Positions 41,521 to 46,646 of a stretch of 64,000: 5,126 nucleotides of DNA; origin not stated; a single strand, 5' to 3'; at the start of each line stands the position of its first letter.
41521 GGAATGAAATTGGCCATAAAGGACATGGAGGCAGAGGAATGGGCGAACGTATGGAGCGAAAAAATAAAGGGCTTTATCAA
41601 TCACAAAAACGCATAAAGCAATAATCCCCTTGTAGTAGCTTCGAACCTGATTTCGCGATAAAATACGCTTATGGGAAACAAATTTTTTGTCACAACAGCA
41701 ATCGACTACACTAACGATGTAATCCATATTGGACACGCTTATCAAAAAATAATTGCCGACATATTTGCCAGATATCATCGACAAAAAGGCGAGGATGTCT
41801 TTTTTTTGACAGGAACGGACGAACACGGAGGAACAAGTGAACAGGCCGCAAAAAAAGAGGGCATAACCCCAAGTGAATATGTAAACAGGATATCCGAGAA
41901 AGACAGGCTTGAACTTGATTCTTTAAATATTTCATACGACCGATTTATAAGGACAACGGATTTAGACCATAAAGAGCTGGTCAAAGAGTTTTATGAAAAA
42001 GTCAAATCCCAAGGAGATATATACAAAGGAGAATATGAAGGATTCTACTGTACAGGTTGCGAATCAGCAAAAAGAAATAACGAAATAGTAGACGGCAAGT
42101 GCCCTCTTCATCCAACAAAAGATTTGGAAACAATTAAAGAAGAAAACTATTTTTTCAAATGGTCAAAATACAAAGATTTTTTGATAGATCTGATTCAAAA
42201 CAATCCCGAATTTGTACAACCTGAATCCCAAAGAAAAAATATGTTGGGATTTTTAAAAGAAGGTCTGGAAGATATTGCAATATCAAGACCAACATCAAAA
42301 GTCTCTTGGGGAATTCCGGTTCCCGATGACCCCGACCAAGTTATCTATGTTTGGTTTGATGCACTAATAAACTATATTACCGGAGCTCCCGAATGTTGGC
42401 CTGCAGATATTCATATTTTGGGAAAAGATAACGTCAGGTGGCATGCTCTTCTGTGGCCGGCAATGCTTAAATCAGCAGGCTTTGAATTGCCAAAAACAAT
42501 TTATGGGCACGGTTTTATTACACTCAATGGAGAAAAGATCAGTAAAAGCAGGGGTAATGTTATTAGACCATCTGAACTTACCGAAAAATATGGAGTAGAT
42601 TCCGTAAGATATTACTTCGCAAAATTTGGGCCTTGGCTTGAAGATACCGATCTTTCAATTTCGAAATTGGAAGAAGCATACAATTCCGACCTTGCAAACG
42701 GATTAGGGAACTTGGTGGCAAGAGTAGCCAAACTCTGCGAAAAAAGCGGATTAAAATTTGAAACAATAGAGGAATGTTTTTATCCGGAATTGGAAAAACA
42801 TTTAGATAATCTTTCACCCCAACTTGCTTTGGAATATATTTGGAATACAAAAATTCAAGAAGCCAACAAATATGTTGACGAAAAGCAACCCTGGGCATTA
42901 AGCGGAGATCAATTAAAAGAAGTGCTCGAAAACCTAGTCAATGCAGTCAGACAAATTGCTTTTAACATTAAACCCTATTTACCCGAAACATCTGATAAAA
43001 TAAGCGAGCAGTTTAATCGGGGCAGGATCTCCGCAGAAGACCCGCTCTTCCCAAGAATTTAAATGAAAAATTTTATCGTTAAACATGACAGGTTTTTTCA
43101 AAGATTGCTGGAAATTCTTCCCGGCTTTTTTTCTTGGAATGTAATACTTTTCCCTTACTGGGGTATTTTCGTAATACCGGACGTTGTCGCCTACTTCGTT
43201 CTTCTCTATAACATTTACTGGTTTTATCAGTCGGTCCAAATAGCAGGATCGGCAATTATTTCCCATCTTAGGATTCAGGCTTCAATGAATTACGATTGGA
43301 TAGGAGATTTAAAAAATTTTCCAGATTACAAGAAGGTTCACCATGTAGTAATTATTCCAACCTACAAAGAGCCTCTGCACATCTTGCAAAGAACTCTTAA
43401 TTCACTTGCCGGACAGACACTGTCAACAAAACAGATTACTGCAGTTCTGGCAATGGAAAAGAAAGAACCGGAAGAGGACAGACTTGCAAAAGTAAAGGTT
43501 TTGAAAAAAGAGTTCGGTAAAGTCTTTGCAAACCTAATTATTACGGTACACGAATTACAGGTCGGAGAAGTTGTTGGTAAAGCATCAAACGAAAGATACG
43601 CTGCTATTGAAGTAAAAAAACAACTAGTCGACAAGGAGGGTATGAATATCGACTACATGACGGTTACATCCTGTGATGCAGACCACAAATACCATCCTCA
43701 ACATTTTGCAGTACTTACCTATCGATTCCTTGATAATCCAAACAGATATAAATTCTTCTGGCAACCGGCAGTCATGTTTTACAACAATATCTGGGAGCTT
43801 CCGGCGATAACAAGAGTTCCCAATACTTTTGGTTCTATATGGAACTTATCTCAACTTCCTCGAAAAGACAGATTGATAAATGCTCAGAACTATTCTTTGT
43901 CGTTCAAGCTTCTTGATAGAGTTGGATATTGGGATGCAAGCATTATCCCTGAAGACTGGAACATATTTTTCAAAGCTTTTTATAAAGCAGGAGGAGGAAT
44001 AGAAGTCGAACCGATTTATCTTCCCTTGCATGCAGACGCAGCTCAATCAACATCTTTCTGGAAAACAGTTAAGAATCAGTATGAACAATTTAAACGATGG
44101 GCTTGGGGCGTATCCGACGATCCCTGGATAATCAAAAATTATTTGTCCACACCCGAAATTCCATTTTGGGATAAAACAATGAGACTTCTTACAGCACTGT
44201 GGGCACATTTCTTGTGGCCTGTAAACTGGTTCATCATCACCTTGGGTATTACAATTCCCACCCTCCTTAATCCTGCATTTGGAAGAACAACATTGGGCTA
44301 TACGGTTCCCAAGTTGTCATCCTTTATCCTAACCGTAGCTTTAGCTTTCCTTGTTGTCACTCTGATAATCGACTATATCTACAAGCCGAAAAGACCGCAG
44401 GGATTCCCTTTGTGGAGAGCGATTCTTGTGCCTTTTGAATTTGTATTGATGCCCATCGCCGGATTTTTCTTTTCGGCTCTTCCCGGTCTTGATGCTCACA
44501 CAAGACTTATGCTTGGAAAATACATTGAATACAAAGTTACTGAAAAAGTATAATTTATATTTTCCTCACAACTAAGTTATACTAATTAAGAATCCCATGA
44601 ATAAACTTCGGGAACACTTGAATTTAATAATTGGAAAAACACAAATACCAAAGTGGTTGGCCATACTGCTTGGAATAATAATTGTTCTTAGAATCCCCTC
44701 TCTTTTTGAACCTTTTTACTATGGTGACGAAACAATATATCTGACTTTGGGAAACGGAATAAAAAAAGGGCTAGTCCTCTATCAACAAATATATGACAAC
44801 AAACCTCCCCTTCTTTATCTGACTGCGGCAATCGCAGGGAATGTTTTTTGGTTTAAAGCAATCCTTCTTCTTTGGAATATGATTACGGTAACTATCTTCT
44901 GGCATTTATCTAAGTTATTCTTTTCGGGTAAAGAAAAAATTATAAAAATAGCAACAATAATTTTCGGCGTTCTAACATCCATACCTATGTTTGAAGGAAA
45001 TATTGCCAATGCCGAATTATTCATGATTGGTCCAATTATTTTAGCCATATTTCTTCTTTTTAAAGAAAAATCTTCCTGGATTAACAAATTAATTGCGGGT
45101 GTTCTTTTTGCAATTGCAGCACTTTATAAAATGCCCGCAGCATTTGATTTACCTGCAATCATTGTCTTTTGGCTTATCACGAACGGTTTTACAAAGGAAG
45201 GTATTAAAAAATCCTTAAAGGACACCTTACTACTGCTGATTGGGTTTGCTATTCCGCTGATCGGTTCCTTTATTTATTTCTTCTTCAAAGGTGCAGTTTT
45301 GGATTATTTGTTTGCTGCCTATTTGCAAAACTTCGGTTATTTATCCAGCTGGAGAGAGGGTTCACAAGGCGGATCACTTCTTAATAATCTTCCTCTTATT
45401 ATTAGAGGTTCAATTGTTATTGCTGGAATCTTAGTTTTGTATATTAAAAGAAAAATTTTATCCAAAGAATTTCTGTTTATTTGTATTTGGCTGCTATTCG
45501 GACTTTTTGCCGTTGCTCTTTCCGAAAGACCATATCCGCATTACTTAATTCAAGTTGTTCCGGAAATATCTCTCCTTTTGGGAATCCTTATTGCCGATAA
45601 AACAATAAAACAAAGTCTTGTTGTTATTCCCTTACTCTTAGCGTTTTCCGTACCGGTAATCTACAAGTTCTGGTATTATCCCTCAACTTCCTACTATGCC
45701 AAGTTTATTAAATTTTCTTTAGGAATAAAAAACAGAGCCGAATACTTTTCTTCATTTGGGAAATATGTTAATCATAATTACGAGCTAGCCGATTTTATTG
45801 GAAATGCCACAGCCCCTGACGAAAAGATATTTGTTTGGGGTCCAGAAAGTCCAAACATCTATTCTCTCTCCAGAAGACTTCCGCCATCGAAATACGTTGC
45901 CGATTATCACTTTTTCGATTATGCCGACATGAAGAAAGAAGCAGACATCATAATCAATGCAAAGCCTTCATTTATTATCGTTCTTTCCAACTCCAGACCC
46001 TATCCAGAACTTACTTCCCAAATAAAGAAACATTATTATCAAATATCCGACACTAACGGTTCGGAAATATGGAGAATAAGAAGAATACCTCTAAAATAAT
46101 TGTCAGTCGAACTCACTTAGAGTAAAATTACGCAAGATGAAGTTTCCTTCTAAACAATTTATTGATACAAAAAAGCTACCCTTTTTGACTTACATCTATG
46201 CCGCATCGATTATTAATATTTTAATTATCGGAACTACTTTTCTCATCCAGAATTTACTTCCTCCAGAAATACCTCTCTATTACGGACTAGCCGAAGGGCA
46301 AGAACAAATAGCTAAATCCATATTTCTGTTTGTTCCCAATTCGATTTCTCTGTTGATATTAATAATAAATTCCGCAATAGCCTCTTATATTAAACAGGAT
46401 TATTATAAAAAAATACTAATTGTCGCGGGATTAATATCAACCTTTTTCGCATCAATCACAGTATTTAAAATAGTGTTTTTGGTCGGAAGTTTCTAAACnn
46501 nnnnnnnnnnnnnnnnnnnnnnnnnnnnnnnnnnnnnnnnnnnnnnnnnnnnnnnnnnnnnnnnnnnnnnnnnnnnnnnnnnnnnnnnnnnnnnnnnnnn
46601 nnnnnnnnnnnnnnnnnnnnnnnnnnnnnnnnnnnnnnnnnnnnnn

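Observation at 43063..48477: Polyprenyl-phosphate sugar cluster: processive GT2 + GT-C + WecA-like GT4 overlapping a decaprenyl-phosphate phosphoribosyltransferase-like UbiA enzyme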

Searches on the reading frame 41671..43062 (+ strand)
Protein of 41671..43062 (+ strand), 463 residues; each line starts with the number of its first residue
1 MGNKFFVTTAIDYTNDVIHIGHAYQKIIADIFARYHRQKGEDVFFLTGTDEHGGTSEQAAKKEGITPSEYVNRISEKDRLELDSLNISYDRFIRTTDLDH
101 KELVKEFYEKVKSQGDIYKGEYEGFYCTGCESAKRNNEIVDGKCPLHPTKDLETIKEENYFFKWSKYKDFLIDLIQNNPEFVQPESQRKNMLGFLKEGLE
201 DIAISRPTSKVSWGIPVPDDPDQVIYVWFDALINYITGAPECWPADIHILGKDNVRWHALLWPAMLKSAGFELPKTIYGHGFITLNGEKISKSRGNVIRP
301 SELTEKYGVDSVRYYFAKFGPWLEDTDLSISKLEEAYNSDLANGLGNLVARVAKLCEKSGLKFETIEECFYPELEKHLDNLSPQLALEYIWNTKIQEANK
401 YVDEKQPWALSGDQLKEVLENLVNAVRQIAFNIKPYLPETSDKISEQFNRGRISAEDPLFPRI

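Call 4: search_protein_families(library=pfam, proteins=[window:41671-43062:+], max_evalue=0.01)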
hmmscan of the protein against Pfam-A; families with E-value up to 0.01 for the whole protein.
window:41671-43062:+ (463 aa): 4 families
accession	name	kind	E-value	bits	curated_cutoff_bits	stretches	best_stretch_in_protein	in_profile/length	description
PF09334.17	tRNA-synt_1g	-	8.9e-106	354.4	20.1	2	155-352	178-390/391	tRNA synthetases class I (M)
PF00133.28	tRNA-synt_1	-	1.3e-27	97.1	22.7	2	4-218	24-244/414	tRNA synthetases class I (I, L, M and V)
PF01406.26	tRNA-synt_1e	-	2e-11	44.2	27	2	275-336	239-299/301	tRNA synthetases class I (C) catalytic domain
PF01921.24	tRNA-synt_1f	-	0.00012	21.6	27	1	281-336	273-328/360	tRNA synthetases class I (K)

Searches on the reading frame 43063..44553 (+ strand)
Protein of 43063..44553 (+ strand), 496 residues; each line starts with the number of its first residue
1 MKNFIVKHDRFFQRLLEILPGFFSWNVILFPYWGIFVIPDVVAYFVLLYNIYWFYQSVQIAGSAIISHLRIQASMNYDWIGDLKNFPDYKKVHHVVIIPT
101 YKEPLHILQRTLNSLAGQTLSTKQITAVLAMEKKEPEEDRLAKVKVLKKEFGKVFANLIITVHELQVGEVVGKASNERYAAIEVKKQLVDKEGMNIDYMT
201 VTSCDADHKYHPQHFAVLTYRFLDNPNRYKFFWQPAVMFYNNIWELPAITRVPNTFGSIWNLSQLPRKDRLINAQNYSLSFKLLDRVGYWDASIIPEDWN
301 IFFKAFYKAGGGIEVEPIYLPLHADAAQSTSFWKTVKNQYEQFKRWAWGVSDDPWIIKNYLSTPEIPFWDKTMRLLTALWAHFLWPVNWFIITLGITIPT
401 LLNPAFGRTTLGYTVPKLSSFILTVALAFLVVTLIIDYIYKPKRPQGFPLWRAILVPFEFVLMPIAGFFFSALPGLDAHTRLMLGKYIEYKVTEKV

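Call 4: search_protein_families(library=pfam, proteins=[window:43063-44553:+], max_evalue=0.01)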
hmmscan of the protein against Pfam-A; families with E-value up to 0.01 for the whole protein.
window:43063-44553:+ (496 aa): 2 families
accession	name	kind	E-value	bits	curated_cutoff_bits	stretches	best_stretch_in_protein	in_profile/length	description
PF13632.12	Glyco_trans_2_3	-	2.8e-10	40.8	27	1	204-435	5-197/198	Glycosyl transferase family group 2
PF00535.33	Glycos_transf_2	-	0.0042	17.5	23.3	0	96-125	2-30/168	Glycosyl transferase family 2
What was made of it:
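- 43063..44553 (+): Membrane GT2 of the synthase type (HAS/BcsA-like), 496 aa. Invariant D205xD207, E297-D298 and Q342xxR345W346. It starts immediately after the metG stop codon. Glyco_trans_2_3 at E = 2.8e-10 (call 4).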

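Call 5: search_protein_families(library=ncbifam, proteins=[window:43063-44553:+], max_evalue=0.01)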
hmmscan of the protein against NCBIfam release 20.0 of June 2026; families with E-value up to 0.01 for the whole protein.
window:43063-44553:+ (496 aa): 0 families

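Call 15: search_solved_structures(query=window:43063-44553:+, max_evalue=1, show_alignments=2)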
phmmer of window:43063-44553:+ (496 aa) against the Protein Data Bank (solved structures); distinct sequences matched with E-value up to 1: 3.
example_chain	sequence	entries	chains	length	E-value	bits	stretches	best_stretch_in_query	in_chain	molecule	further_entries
6wvs_A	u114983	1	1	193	0.002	20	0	281-313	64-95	DeNovoTIM15 hyperstable de novo TIM barrel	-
9vye_A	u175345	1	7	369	0.84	11.4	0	289-347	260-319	Major capsid protein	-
6yqx_A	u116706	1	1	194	0.94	11.2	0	281-315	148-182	de novo designed TIM barrel DeNovoTIM13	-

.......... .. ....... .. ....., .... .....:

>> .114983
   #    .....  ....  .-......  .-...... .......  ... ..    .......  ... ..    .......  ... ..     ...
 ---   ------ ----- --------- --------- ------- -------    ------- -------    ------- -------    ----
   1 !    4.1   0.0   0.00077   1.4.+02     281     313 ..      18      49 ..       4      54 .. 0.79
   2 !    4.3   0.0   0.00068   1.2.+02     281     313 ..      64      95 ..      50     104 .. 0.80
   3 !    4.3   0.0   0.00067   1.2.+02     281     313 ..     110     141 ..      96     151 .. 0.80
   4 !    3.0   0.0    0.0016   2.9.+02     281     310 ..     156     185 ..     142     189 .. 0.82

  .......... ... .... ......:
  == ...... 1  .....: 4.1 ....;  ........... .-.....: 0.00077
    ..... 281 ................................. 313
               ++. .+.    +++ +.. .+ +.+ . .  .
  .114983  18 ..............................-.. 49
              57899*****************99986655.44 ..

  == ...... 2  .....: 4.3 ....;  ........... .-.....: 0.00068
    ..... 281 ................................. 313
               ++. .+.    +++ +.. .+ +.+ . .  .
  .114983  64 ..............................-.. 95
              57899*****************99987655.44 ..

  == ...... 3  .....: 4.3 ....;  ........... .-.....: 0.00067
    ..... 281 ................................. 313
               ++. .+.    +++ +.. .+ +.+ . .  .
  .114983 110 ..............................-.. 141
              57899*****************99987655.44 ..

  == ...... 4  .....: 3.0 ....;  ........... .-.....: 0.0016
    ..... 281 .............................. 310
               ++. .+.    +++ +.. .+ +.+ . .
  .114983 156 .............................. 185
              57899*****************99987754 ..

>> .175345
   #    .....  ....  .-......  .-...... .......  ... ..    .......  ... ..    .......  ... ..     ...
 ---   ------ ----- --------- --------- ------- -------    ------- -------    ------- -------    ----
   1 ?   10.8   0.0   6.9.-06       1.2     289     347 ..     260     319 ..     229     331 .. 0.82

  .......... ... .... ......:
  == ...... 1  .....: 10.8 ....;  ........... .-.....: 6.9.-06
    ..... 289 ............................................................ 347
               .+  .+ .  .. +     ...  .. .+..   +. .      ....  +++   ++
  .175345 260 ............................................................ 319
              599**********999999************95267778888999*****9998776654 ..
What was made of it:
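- Closest known: Synthase-type membrane GT2 enzymes. Different: No significant sequence match to any solved synthase (call 15).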

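Call 32: find_homologous_proteins(query=window:43063-44553:+, max_evalue=0.00001)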
Query window:43063-44553:+ (496 aa): 4701 proteins with E <= 0.00001 among 8000 candidates; the best 120 are listed.
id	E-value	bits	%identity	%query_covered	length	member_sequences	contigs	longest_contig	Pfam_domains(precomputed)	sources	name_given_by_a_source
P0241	0.0e+0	1147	99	100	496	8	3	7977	PF13632.13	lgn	-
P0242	3.0e-280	948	80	100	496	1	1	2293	PF13632.13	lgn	-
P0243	1.8e-278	942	80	100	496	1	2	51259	PF13632.13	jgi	jgi:cellulose synthase/poly-beta-1,6-N-acetylglucosamine synthase-like glycosyltransferase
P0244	7.2e-276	934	80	100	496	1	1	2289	PF13632.13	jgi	jgi:cellulose synthase/poly-beta-1,6-N-acetylglucosamine synthase-like glycosyltransferase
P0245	1.7e-274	929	78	100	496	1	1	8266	PF13632.13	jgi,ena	-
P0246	2.5e-274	929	79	100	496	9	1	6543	PF13632.13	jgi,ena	-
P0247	1.2e-273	927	77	100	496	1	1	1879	PF13632.13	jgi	jgi:hypothetical protein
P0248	2.6e-273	925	77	100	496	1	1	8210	PF13632.13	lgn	-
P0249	1.0e-272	923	77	100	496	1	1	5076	PF13632.13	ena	-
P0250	1.2e-272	923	76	100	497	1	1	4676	PF13632.13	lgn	-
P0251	9.4e-272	920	77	100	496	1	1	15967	PF13632.13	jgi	-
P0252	1.1e-271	920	78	100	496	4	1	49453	PF13632.13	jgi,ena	-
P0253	1.8e-271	919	76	100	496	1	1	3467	PF13632.13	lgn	-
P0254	2.0e-271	919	76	100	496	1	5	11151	PF13632.13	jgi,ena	-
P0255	2.5e-271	919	76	100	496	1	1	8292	PF13632.13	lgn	-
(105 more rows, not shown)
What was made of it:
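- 43063..44553 (+): 74-80% identity to the query among the 120 best homologue clusters listed (call 32).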

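Call 45: predict_structure(alignment_id=A2)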
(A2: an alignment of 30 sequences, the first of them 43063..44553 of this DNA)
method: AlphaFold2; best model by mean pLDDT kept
length: 496 residues; sequences in the alignment: 30
mean_pLDDT: 70.2   pTM: 0.73
mean pLDDT of the five models: 70.2, 69.3, 68.7, 58.5, 57.9
residues with pLDDT >= 90: 92; 70-90: 146; 50-70: 211; < 50: 47
segments of 3 or more residues with pLDDT < 50: 345-352, 461-496
pLDDT, mean of each block of 10 residues (from residue 1): 69 66 67 75 73 69 78 91 93 91 83 94 94 85 93 94 74 72 89 91 81 94 87 74 68 62 63 62 76 56 68 70 71 64 47 56 59 60 55 55 63 65 63 68 72 57 41 34 31 29
secondary structure, 60 per line:
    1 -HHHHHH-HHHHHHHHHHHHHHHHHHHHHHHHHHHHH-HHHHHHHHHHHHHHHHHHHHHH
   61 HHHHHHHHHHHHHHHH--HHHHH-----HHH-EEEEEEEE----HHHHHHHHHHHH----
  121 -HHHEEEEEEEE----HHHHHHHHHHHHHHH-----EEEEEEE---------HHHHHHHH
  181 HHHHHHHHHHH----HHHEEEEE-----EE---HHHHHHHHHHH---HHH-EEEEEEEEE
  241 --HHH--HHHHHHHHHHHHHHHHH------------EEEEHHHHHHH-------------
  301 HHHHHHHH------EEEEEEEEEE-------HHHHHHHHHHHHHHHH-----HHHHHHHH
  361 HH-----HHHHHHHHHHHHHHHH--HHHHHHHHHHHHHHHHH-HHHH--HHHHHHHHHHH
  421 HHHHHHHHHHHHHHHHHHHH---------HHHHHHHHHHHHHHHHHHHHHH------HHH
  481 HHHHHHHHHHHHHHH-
elements in order: H2-7 H9-37 H39-76 H79-83 E93-100 H105-116 E125-132 H137-151 E157-163 H173-191 E199-203 H214-224 E232-240 H248-264 E277-280 H281-287 H301-308 E315-324 H332-347 H353-362 H368-383 H386-402 H404-407 H410-440 H450-471 H478-495
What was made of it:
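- The GT2 model is only moderately confident (pLDDT 70, call 45).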

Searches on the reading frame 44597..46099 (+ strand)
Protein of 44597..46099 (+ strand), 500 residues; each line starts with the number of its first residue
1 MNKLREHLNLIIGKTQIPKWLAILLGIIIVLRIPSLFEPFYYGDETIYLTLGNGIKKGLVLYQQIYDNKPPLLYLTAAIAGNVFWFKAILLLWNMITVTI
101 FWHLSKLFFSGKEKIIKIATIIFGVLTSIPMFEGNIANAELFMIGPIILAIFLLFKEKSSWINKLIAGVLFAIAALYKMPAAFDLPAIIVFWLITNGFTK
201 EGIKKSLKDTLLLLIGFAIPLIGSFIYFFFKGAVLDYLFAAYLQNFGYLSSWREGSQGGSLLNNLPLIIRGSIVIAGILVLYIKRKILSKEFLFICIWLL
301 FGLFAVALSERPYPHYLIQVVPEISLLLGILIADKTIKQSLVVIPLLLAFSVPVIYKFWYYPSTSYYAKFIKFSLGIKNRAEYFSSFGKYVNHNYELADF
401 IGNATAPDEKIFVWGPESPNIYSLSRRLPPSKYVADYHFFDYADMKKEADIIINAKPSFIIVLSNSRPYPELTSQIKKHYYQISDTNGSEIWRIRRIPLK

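Call 4: search_protein_families(library=pfam, proteins=[window:44597-46099:+], max_evalue=0.01)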
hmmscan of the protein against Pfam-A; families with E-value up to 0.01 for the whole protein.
window:44597-46099:+ (500 aa): 1 family
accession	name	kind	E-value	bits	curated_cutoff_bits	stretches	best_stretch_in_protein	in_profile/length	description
PF13231.12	PMT_2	-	0.00015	22.5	26.1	1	75-218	12-152/160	Dolichyl-phosphate-mannose-protein mannosyltransferase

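Call 5: search_protein_families(library=ncbifam, proteins=[window:44597-46099:+], max_evalue=0.01)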
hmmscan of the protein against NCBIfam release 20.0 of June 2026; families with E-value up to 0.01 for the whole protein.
window:44597-46099:+ (500 aa): 0 families

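Call 14: search_solved_structures(query=window:44597-46099:+, max_evalue=1, show_alignments=2)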
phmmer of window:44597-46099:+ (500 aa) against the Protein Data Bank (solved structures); distinct sequences matched with E-value up to 1: 0.
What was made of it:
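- On GT-C fold glycosyltransferases: No PDB sequence hit at E <= 1 (call 14).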

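Call 29: find_homologous_proteins(query=window:44597-46099:+, max_evalue=0.00001)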
Query window:44597-46099:+ (500 aa): 1905 proteins with E <= 0.00001 among 8000 candidates; the best 120 are listed.
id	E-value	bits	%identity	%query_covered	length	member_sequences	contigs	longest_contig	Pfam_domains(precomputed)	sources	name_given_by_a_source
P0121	0.0e+0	1058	95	100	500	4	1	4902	-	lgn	-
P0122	1.1e-245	834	72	100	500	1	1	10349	-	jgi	jgi:hypothetical protein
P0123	3.0e-205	701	62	100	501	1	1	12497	-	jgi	jgi:4-amino-4-deoxy-L-arabinose transferase-like glycosyltransferase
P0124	1.6e-201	689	61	100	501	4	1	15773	-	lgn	-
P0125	3.1e-196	671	59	100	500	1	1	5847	-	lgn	-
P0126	7.3e-185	634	58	97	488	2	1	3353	-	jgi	jgi:hypothetical protein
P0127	2.9e-184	632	55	100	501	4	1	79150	-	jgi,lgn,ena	-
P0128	1.1e-181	623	57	98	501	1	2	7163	PF27757.1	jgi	jgi:hypothetical protein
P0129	2.7e-181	622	56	97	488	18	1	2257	PF27757.1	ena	-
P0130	9.4e-179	614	55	97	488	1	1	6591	-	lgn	-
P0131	1.2e-178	613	55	100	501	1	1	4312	-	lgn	-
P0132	2.6e-178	612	54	100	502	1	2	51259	-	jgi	jgi:hypothetical protein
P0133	1.5e-177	610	56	97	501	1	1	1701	-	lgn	-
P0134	2.4e-177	609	53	99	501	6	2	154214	-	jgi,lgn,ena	-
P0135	4.5e-177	608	54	98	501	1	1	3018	-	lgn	-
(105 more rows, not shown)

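Call 41: predict_structure(alignment_id=A1)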
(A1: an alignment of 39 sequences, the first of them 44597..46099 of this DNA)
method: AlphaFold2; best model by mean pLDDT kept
length: 500 residues; sequences in the alignment: 39
mean_pLDDT: 89.6   pTM: 0.89
mean pLDDT of the five models: 89.6, 89.1, 88.2, 85.7, 85.6
residues with pLDDT >= 90: 369; 70-90: 87; 50-70: 36; < 50: 8
segments of 3 or more residues with pLDDT < 50: 250-252, 498-500
pLDDT, mean of each block of 10 residues (from residue 1): 61 70 96 92 88 95 92 96 94 96 96 97 93 75 96 88 97 94 95 95 97 98 97 94 68 54 81 95 94 97 85 81 98 92 95 79 86 96 93 95 92 95 94 90 91 95 94 93 87 72
secondary structure, 60 per line:
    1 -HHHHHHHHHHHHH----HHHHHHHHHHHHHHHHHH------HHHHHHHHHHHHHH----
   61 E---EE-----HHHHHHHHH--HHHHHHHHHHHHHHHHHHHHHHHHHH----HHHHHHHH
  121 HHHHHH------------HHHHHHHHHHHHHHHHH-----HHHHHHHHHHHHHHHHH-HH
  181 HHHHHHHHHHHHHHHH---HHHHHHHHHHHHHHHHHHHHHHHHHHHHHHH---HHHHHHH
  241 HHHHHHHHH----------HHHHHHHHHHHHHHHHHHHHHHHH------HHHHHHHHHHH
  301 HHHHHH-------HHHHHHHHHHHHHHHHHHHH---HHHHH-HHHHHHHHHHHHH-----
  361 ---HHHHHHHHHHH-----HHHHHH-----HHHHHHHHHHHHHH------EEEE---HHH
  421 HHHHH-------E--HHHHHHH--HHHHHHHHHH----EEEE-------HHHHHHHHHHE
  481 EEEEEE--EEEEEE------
elements in order: H2-14 H19-36 H43-56 H72-80 H83-108 H113-126 H139-155 H161-177 H179-196 H200-230 H234-249 H260-283 H290-306 H314-333 H337-341 H343-355 H364-374 H380-385 H391-404 E411-414 H418-425 H436-442 H445-454 E459-462 H470-479 E480-486 E489-494
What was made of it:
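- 44597..46099 (+): GT-C fold glycosyltransferase, 500 aa: about 11-12 TM helices plus a C-terminal alpha/beta domain. Invariant E38-P39-Y42-G43-D44-E45 directly after TM1. AF2 model with pLDDT 89.6 (call 41).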

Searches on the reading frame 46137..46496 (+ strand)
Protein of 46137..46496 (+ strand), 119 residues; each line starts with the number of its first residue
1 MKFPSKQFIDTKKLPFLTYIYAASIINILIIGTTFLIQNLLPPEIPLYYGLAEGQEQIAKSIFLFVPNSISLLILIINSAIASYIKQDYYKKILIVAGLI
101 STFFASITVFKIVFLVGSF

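Call 4: search_protein_families(library=pfam, proteins=[window:46137-46496:+], max_evalue=0.01)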
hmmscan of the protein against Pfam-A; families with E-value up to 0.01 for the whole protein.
window:46137-46496:+ (119 aa): 0 families

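Call 5: search_protein_families(library=ncbifam, proteins=[window:46137-46496:+], max_evalue=0.01)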
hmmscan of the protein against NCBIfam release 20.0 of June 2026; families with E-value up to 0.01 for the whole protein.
window:46137-46496:+ (119 aa): 0 families

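Call 63: search_protein_families(library=pfam, proteins=[window:46137-46496:+], max_evalue=1)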
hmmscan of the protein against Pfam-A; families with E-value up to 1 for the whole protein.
window:46137-46496:+ (119 aa): 1 family
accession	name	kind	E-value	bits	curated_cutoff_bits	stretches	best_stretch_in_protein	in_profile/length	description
PF17647.6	DUF5518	-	0.028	15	27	1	62-117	16-71/116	Family of unknown function (DUF5518)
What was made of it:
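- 46137..46496 (+): Small 3-TM protein of unknown family with a conserved loop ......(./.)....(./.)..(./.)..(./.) after TM1. It ends 2 nt before the PNPT-like gene. No Pfam or NCBIfam hit (calls 4, 5, 63).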
